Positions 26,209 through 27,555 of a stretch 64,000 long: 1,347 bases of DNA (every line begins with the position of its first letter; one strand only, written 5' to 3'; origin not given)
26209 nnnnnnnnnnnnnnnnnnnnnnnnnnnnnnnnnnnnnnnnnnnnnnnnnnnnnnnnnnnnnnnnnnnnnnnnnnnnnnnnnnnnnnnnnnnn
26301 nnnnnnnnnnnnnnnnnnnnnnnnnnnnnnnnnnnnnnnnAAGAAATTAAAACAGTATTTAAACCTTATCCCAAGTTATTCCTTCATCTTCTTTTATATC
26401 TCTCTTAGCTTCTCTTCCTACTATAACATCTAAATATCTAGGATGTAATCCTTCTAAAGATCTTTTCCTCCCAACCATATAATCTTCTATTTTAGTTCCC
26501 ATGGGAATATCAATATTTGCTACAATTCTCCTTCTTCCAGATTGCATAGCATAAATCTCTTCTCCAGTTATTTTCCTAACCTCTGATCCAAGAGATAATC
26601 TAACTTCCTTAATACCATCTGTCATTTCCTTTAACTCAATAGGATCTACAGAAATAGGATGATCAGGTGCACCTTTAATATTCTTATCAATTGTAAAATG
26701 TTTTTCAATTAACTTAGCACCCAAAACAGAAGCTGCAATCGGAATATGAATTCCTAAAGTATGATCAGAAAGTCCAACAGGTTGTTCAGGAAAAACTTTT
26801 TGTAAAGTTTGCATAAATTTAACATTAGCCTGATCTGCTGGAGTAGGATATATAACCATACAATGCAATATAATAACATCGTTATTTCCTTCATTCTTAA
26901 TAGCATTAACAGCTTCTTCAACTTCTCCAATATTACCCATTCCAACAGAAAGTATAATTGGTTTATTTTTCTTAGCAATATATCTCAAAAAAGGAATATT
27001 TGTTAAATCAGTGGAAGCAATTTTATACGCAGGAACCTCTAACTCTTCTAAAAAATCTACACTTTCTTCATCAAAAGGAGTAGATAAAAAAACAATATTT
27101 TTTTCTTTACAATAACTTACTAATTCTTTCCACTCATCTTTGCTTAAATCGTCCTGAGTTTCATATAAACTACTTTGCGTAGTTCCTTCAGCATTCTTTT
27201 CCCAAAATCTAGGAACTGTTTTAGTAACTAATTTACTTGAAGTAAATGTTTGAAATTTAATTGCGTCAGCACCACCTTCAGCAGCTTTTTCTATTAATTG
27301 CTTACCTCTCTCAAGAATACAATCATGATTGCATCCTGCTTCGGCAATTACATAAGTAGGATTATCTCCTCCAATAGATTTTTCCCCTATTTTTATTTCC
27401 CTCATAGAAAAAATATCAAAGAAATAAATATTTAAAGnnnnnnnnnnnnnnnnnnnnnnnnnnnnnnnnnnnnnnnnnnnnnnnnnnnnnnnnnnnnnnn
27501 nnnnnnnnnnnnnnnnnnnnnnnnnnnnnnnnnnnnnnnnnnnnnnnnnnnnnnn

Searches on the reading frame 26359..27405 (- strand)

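Call 3: search_protein_families(library=pfam, proteins=[window:26359-27405:-], max_evalue=0.01)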
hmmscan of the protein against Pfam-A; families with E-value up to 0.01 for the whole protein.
window:26359-27405:- (348 aa): 2 families
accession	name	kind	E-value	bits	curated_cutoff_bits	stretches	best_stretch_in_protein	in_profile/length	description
PF03102.20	NeuB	-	2.6e-86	289.5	22.1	1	37-275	1-239/241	NeuB family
PF08666.17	SAF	-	4e-07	30.9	21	1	294-348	4-62/63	SAF domain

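Call 4: search_protein_families(library=ncbifam, proteins=[window:26359-27405:-], max_evalue=0.01)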
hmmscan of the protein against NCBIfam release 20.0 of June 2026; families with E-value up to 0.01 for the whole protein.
window:26359-27405:- (348 aa): 5 families
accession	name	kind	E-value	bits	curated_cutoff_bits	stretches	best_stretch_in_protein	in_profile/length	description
TIGR03569.1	NeuB_NnaB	equivalog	4.6e-107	357.9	399.65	1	17-343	1-329/329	N-acetylneuraminate synthase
TIGR03586.1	PseI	equivalog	8.4e-85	284.8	340.25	1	17-341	2-325/327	pseudaminic acid synthase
TIGR01361.1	DAHP_synth_Bsub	equivalog_domain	0.00012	21.5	267.75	1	103-180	89-166/260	3-deoxy-7-phosphoheptulonate synthase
NF006421.0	PRK08673.1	subfamily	0.00038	19.8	335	1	102-180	157-235/338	3-deoxy-7-phosphoheptulonate synthase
NF009239.0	PRK12595.1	equivalog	0.0016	17.5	279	1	87-180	166-259/360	bifunctional 3-deoxy-7-phosphoheptulonate synthase/chorismate mutase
